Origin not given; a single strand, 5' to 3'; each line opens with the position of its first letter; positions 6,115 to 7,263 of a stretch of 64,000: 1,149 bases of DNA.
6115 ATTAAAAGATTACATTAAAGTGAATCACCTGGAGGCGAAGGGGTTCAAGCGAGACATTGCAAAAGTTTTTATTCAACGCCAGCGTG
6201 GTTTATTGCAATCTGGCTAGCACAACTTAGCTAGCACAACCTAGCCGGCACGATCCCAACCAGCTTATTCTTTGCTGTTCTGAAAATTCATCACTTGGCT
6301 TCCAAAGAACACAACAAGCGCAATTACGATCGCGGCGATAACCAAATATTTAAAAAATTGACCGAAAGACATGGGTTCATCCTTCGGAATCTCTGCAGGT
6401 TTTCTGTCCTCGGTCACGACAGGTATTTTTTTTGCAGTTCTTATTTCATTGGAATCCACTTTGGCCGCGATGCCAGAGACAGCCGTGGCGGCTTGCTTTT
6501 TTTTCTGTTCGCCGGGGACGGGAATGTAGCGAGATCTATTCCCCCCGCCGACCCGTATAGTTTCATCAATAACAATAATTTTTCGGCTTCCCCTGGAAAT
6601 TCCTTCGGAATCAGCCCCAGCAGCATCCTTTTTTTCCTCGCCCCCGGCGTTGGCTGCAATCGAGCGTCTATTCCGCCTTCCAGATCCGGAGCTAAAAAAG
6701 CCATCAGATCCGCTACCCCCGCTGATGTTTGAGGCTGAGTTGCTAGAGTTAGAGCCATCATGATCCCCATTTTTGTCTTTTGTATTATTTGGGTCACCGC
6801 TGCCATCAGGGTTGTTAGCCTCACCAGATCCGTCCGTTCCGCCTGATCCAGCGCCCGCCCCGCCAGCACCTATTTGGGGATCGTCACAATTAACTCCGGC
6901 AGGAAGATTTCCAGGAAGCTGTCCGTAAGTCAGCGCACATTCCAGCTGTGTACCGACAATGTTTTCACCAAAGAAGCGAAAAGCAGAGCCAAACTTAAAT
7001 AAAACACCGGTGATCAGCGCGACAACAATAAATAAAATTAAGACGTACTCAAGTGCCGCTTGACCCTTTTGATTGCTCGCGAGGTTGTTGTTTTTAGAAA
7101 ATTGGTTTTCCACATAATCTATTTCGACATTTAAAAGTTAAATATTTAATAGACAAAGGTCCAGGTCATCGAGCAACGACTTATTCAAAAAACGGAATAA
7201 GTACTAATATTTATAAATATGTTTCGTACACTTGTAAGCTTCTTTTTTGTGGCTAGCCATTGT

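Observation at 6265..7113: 282-aa protein with a perfect Flp prepilin motif, a long G/S/N/D-rich spacer and a C-terminal TM anchor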

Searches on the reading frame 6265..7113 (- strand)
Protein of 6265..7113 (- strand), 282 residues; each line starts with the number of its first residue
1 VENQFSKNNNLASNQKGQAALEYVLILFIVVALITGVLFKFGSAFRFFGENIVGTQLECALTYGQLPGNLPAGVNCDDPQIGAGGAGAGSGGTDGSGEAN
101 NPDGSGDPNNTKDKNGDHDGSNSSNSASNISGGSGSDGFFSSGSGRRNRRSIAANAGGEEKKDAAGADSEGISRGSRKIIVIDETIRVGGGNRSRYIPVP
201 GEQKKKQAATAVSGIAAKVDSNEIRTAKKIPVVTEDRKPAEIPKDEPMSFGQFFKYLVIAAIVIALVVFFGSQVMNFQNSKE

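Call 3: search_protein_families(library=pfam, proteins=[window:6265-7113:-], max_evalue=0.1)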
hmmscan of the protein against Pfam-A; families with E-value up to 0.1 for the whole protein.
window:6265-7113:- (282 aa): 4 families
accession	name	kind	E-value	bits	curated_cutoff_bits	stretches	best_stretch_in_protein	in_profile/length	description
PF16982.10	Flp1_like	-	0.005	16.7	33.5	0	257-277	15-35/49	Putative Flagellin, Flp1-like, domain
PF04021.17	Class_IIIsignal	-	0.02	15.3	23.7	1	16-37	2-23/27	Class III signal peptide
PF07811.17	TadE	-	0.054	14.1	22.9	1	17-45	1-28/43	TadE-like protein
PF04756.19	OST3_OST6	-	0.06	13.2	27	0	209-280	113-180/294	OST3 / OST6 family, transporter family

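Call 4: search_protein_families(library=ncbifam, proteins=[window:6265-7113:-], max_evalue=0.1)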
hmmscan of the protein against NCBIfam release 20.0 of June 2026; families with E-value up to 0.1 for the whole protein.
window:6265-7113:- (282 aa): 1 family
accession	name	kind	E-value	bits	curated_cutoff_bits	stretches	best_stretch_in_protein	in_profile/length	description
TIGR01583.1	formate-DH-gamm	equivalog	0.043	13.8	115.85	0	15-41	105-131/204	formate dehydrogenase subunit gamma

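Call 5: find_homologous_proteins(query=window:6265-7113:-, max_evalue=0.001)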
Query window:6265-7113:- (282 aa): 12 proteins with E <= 0.001 among 5879 candidates.
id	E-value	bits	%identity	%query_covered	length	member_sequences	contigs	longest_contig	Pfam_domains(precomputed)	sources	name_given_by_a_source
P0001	2.7e-177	606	100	100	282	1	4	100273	-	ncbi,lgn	-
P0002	4.2e-65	238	51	48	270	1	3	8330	-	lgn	-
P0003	3.6e-27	114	44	34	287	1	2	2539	-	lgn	-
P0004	7.0e-18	83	55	13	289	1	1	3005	-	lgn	-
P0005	1.0e-16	79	31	98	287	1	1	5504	-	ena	-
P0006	1.5e-16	79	45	22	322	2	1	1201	-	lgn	-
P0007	2.1e-13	68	41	22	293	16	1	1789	-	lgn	-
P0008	1.3e-12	66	46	19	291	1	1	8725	-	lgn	-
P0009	4.1e-12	64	38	20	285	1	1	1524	-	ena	-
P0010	4.8e-10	57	45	19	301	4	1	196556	-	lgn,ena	-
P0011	1.5e-8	52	34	24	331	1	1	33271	-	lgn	-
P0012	5.0e-7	47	28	93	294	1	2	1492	-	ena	-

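Call 6: find_related_loci(query=window:6265-7113:-, collection=genome_contigs, flank=10000)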
Query window:6265-7113:- (282 aa) in genome_contigs; peptide patterns used: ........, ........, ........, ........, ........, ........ (x = any residue, [..] = any of these).
98 stretches matched a pattern, but none encodes a relative of the query by tblastn (E <= 1e-3).

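Call 8: find_encoding_contigs(protein=P0010, flank=10000, max_places=3)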
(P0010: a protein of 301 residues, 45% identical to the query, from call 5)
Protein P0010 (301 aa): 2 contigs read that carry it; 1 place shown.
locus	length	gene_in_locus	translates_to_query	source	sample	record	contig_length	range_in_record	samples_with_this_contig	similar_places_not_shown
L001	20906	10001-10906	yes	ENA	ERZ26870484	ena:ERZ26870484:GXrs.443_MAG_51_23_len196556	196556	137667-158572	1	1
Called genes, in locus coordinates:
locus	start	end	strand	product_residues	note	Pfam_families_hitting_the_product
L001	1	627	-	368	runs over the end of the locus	PF00437:T2SSE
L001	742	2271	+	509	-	PF10150:RNase_E_G, PF20833:RNase_E_G_Thio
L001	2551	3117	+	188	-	PF00829:Ribosomal_L21p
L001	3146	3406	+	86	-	PF01016:Ribosomal_L27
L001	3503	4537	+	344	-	PF01018:GTP1_OBG, PF01926:MMR_HSR1, PF02421:FeoB_N (weak)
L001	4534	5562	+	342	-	PF01467:CTP_transf_like, PF02410:RsfS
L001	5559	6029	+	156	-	PF02590:SPOUT_MTase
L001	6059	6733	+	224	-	-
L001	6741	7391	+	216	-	PF03548:LolA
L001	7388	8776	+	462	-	PF00919:UPF0004, PF04055:Radical_SAM, PF01938:TRAM (weak), PF18693:TRAM_2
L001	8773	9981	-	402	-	PF23914:TPR_CcmH_CycH (faint), PF14559:TPR_19 (faint), PF14561:TPR_20 (faint), PF00515:TPR_1 (faint), PF07719:TPR_2 (faint), PF13181:TPR_8 (faint), PF13424:TPR_12 (faint), PF12895:ANAPC3 (weak), +5 more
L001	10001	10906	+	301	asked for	-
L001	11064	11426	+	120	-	PF09969:DUF2203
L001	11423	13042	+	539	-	PF00795:CN_hydrolase, PF02540:NAD_synthase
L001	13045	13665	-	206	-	PF00929:RNase_T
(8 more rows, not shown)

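Call 9: find_encoding_contigs(protein=P0011, flank=10000, max_places=3)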
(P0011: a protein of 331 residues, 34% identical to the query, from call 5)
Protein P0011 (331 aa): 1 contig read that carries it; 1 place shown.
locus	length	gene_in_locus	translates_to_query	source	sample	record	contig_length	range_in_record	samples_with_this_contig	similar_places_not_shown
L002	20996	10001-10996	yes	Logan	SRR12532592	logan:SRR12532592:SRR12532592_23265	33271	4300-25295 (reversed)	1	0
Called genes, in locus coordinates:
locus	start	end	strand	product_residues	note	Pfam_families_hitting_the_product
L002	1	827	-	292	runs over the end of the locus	PF00482:T2SSF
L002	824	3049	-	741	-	PF01656:CbiA, PF02374:ArsA_ATPase (faint), PF06564:CBP_BcsQ (weak), PF10609:ParA, PF13614:AAA_31, PF00437:T2SSE, PF27713:UCP018868 (weak)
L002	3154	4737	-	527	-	PF04972:BON (faint), PF00263:Secretin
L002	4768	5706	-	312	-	PF08666:SAF, PF16976:RcpC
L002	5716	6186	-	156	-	-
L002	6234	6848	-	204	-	-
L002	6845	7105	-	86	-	-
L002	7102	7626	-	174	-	PF01478:Peptidase_A24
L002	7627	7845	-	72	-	-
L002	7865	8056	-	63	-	PF16982:Flp1_like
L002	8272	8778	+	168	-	-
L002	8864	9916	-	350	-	PF12895:ANAPC3 (faint), PF00515:TPR_1 (faint), PF07719:TPR_2 (faint), PF13176:TPR_7 (faint), PF13181:TPR_8 (faint), PF13424:TPR_12 (faint), PF14559:TPR_19, PF13432:TPR_16 (weak), +3 more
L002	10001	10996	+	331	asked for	-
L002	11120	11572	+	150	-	PF09969:DUF2203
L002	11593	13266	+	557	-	PF00795:CN_hydrolase, PF02540:NAD_synthase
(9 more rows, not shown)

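Call 10: list_cluster_members(proteins=[P0001, P0010, P0005])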
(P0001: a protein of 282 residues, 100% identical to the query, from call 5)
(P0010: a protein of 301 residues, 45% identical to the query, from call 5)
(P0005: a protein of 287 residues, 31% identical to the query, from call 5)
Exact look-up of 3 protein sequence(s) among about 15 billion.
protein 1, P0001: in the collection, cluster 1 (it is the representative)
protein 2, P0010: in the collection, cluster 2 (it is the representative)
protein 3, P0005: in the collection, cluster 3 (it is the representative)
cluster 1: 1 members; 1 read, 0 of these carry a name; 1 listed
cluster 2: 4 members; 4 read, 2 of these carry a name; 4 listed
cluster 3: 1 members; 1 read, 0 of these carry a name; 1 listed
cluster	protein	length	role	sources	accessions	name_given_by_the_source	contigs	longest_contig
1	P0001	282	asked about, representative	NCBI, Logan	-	-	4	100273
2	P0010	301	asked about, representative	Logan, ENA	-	-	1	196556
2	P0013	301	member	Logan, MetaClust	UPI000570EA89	status=active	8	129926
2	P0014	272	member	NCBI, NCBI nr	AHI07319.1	hypothetical protein BDW_14095 [Bdellovibrio bacteriovorus W]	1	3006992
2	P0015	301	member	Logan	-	-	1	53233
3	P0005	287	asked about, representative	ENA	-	-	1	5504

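Call 13: find_encoding_contigs(protein=P0002, flank=10000, max_places=3)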
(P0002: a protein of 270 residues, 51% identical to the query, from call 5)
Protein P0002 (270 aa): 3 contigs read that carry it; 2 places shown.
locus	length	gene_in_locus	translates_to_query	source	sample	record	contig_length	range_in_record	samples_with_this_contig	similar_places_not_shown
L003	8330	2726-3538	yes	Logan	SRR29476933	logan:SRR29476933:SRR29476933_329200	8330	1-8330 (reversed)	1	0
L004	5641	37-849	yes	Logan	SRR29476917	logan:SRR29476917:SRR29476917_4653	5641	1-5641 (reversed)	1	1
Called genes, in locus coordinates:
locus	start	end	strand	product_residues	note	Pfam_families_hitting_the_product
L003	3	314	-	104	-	?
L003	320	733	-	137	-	PF09969:DUF2203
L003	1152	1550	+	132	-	-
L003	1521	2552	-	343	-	PF24575:TPR_Slam (faint), PF12895:ANAPC3 (faint), PF13424:TPR_12 (faint), PF13431:TPR_17 (faint), PF13432:TPR_16 (faint), PF07719:TPR_2 (weak), PF13181:TPR_8 (weak), PF13414:TPR_11 (weak), +7 more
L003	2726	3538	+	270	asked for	-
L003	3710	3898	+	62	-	PF16982:Flp1_like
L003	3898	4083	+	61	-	-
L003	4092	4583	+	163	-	PF01478:Peptidase_A24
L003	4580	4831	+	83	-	-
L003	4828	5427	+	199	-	-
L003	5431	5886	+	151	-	-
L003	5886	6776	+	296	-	PF08666:SAF, PF16976:RcpC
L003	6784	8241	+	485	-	PF04972:BON (faint), PF00263:Secretin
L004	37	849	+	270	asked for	-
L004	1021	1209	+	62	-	PF16982:Flp1_like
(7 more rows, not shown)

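Call 14: find_encoding_contigs(protein=P0008, flank=10000, max_places=3)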
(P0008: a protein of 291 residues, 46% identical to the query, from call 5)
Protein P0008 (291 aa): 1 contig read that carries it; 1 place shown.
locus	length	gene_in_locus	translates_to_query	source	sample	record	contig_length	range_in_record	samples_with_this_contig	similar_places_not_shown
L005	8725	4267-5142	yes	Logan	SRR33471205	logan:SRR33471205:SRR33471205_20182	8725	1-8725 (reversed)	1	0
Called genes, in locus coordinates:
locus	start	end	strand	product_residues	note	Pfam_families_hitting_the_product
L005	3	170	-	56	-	?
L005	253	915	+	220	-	-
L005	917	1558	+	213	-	PF03548:LolA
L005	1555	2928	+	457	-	PF00919:UPF0004, PF04055:Radical_SAM, PF18693:TRAM_2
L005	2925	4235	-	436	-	PF13431:TPR_17 (faint), PF14559:TPR_19 (faint), PF23914:TPR_CcmH_CycH (faint), PF07719:TPR_2 (faint), PF13414:TPR_11 (faint), PF13428:TPR_14 (faint), PF00515:TPR_1 (weak), PF13174:TPR_6 (weak), +1 more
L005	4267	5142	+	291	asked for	-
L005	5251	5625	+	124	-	PF09969:DUF2203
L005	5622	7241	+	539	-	PF00795:CN_hydrolase, PF02540:NAD_synthase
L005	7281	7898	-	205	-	PF00929:RNase_T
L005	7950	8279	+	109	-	PF00111:Fer2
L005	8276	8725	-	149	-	?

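Call 15: find_encoding_contigs(protein=P0005, flank=10000, max_places=3)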
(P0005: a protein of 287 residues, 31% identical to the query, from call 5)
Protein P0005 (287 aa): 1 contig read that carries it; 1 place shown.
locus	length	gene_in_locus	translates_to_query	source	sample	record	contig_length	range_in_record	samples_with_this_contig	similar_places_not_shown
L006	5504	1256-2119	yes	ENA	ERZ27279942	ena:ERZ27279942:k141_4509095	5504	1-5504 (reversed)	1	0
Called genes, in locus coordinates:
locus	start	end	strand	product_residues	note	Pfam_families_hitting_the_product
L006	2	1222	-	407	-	?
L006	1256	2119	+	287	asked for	-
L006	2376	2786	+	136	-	PF09969:DUF2203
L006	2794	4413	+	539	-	PF00795:CN_hydrolase, PF02540:NAD_synthase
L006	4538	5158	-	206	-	PF00929:RNase_T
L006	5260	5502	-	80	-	?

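Call 17: search_protein_representatives(alignment_id=A1)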
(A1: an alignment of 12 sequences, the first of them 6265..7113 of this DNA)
Query: 12 sequences, 297 profile positions. Proteins with E-value up to 0.001 (for the whole library): 917; up to 1e-10: 828; up to 1e-30: 608. The best 150 are listed.
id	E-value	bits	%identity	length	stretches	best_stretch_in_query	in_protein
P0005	1.2e-88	314.1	-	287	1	1-297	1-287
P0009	8.8e-87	308.0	-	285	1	4-295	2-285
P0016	7.2e-85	301.8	-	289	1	3-297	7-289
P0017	4.2e-83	296.0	-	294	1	5-297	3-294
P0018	5.2e-80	285.8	-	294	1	3-297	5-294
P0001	1.7e-76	274.3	-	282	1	1-296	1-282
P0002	1.2e-75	271.4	-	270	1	11-296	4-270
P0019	3.2e-74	266.8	-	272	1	11-297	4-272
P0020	4.2e-72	259.9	-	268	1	20-297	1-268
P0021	4.3e-72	259.8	-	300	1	7-295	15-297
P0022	5.3e-72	259.5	-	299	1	2-297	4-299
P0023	3.3e-70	253.6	-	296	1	11-294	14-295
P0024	5.8e-70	252.8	-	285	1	3-296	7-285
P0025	2.8e-67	244.0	-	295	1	10-296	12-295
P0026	3.0e-67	243.9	-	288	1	9-297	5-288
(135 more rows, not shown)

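Call 21: predict_structure(alignment_id=A1)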
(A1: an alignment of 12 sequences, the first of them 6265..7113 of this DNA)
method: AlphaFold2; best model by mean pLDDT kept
length: 282 residues; sequences in the alignment: 12
mean_pLDDT: 51.5   pTM: 0.19
mean pLDDT of the five models: 51.5, 50.5, 49.1, 46.3, 45.7
residues with pLDDT >= 90: 4; 70-90: 50; 50-70: 59; < 50: 169
segments of 3 or more residues with pLDDT < 50: 79-239
pLDDT, mean of each block of 10 residues (from residue 1): 50 57 83 79 58 57 60 55 37 40 42 44 42 38 39 35 36 36 36 42 39 35 41 46 57 85 89 81 62
secondary structure, 60 per line:
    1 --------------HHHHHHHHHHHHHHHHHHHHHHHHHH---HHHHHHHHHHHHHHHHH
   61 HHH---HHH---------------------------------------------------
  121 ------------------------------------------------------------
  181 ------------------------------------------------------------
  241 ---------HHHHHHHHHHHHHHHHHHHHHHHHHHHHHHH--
elements in order: H15-40 H44-63 H250-280

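Call 24: find_related_loci(query=A3, collection=genome_contigs, flank=10000)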
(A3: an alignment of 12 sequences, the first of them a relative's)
Query A3 (287 aa) in genome_contigs; peptide patterns used: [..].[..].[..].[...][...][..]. (x = any residue, [..] = any of these).
62 stretches matched a pattern; 39 encode a relative of the query (tblastn E <= 1e-3); 39 distinct loci.
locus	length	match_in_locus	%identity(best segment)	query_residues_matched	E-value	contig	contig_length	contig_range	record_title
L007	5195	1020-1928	34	5-287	2e-30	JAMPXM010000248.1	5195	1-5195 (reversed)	MAG: Pseudobdellovibrionaceae bacterium isolate R2F_R2FSRR_metabat.31 R2F_C10103, whole genome shotgun sequence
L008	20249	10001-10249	53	10-89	1e-24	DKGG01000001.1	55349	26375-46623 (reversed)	MAG TPA_asm: Bdellovibrionaceae bacterium UBA6776 UBA6776_contig_10589, whole genome shotgun sequence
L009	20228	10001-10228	54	14-88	8e-23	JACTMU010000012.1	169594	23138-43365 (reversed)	MAG: Proteobacteria bacterium isolate BJ13 scaffold_727, whole genome shotgun sequence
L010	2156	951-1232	46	11-100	5e-23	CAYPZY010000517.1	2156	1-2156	MAG TPA_asm: uncultured Bdellovibrionales bacterium isolate binchicken_co396_49 genome assembly, contig: NODE_114480_len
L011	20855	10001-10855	30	1-287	1e-22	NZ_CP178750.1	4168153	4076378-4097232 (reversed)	Bdellovibrio sp. HCB-110 chromosome, complete genome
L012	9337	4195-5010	30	15-287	2e-22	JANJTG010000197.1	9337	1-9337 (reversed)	MAG: Bdellovibrio sp. isolate RX1_metabat.bin.37 RX1_k141_707705, whole genome shotgun sequence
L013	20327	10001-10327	39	1-102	3e-21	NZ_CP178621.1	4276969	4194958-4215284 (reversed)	Bdellovibrio sp. HCB337 chromosome, complete genome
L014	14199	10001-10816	30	15-287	4e-21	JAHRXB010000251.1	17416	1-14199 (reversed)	MAG: Bdellovibrio sp. isolate DR_7_2.37 k141_264854, whole genome shotgun sequence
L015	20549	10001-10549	33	12-202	4e-21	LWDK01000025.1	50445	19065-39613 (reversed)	MAG: Proteobacteria bacterium SG_bin7 2910, whole genome shotgun sequence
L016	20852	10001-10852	29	1-284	9e-21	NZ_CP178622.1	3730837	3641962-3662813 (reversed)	Bdellovibrio sp. HCB117 chromosome, complete genome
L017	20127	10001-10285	43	1-88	3e-20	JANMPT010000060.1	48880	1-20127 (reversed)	MAG: Bdellovibrionales bacterium isolate OTE_51_metabat_401 OTE_51_k141_2187219, whole genome shotgun sequence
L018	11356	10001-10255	58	9-90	3e-20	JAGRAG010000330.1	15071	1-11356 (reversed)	MAG: Bdellovibrionales bacterium isolate HKST-UBA12 2015-01-06_1_(paired)_contig_594992, whole genome shotgun sequence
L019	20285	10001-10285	42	1-90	8e-20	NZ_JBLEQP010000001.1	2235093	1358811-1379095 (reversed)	Bdellovibrio sp. HCB2-146 1, whole genome shotgun sequence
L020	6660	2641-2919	43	1-88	1e-19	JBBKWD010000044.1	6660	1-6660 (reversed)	MAG: Bdellovibrio sp. isolate metabat_bins.319 k119_3047643, whole genome shotgun sequence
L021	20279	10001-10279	42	1-88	4e-18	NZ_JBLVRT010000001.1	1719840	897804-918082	Bdellovibrio bacteriovorus strain YOA24 scaffold_0, whole genome shotgun sequence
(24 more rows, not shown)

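Call 30: list_cluster_members(proteins=[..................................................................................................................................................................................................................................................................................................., P0007, P0016])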
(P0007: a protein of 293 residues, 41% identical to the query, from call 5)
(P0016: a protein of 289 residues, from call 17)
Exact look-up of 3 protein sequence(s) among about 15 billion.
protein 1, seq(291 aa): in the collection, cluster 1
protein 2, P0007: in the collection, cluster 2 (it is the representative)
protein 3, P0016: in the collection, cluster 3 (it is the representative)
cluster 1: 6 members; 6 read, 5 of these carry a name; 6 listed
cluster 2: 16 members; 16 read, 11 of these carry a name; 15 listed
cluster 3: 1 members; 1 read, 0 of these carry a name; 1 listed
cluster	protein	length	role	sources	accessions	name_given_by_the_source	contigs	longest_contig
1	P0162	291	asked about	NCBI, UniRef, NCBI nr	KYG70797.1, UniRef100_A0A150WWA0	hypothetical protein AZI85_02385 [Bdellovibrio bacteriovorus] | Uncharacterized protein n=1 Tax=Bdellovibrio bacteriovorus TaxID=959 ...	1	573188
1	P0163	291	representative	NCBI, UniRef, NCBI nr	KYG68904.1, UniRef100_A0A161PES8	hypothetical protein AZI87_06670 [Bdellovibrio bacteriovorus] | Uncharacterized protein n=1 Tax=Bdellovibrio bacteriovorus TaxID=959 ...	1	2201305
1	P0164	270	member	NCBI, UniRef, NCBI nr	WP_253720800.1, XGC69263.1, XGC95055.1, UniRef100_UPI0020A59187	hypothetical protein [Bdellovibrio bacteriovorus] | hypothetical protein n=1 Tax=Bdellovibrio bacteriovorus TaxID=959 RepID=UPI0020A59187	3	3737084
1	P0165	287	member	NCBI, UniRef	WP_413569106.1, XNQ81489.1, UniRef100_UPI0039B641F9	hypothetical protein ACLWBD_17320 [Bdellovibrio sp. HCB117] | hypothetical protein n=1 Tax=Bdellovibrio sp. HCB117 TaxID=3394359 RepID=UPI0039B641F9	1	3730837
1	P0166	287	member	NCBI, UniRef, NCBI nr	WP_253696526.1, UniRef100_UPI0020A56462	hypothetical protein [Bdellovibrio bacteriovorus] | hypothetical protein n=1 Tax=Bdellovibrio bacteriovorus TaxID=959 RepID=UPI0020A56462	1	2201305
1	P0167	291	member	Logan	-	-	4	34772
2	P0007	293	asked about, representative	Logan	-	-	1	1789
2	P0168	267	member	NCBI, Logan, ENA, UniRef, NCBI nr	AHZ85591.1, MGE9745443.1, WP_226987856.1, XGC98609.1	hypothetical protein [Bdellovibrio bacteriovorus] | hypothetical protein n=1 Tax=Bdellovibrio bacteriovorus TaxID=959 RepID=UPI00045BE379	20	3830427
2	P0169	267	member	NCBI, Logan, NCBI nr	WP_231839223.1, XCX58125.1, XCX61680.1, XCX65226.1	hypothetical protein AB1A81_17620 [Bdellovibrio bacteriovorus] | hypothetical protein [Bdellovibrio bacteriovorus]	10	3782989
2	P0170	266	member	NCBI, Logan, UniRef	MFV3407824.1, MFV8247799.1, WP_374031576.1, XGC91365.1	hypothetical protein [Bdellovibrio bacteriovorus] | hypothetical protein n=1 Tax=Bdellovibrio bacteriovorus TaxID=959 RepID=UPI0035A67E67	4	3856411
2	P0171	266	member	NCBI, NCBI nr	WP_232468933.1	hypothetical protein [Bdellovibrio bacteriovorus]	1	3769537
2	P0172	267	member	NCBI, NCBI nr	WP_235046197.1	hypothetical protein [Bdellovibrio bacteriovorus]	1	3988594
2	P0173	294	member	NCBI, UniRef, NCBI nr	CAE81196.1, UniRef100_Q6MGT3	unnamed protein product [Bdellovibrio bacteriovorus HD100] | Uncharacterized protein n=2 Tax=Bdellovibrio bacteriovorus TaxID=959 RepID=Q6MGT3_BDEBA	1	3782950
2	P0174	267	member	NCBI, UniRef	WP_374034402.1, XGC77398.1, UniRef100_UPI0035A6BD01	hypothetical protein ACES2I_18080 [Bdellovibrio bacteriovorus] | hypothetical protein n=1 Tax=Bdellovibrio bacteriovorus TaxID=959 RepID=UPI0035A6BD01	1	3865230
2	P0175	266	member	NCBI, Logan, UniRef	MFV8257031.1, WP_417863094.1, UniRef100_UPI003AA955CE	hypothetical protein ACNQKP_04460 [Bdellovibrio bacteriovorus] | hypothetical protein n=1 Tax=Bdellovibrio bacteriovorus TaxID=959 RepID=UPI003AA955CE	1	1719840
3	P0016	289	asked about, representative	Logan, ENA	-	-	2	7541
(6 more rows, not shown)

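Call 37: find_homologous_proteins(query=A2, max_evalue=0.001)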
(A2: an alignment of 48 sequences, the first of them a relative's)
Query A2 (48 sequences) (287 aa, profile of the alignment): 52 proteins with E <= 0.001 among 8000 candidates.
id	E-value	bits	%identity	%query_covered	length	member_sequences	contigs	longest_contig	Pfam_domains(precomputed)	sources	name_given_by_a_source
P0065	4.1e-81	291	28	96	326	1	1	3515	-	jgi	jgi:hypothetical protein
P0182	8.4e-80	287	44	26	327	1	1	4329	-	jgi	jgi:hypothetical protein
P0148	3.3e-79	285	43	27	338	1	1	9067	-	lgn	-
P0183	3.4e-78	282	27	97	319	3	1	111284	-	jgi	jgi:hypothetical protein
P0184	2.7e-77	279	46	13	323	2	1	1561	-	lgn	-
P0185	5.5e-77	278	30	96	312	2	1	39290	-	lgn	-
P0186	1.3e-76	276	59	29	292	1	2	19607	-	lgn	-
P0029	2.1e-76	276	64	27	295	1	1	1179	-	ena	-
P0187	2.5e-76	276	32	100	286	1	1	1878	-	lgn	-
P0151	2.6e-76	275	39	43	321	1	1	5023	-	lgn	-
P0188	6.0e-76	274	30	98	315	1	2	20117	-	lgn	-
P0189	1.1e-75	273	40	28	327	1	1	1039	-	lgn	-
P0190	1.6e-75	273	29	98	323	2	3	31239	-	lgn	-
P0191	2.2e-75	272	44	14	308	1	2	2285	-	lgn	-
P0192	7.5e-75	271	40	28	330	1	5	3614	-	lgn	-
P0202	7.6e-71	257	43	27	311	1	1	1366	PF16982.11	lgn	-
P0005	1.1e-68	250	100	100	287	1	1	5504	-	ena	-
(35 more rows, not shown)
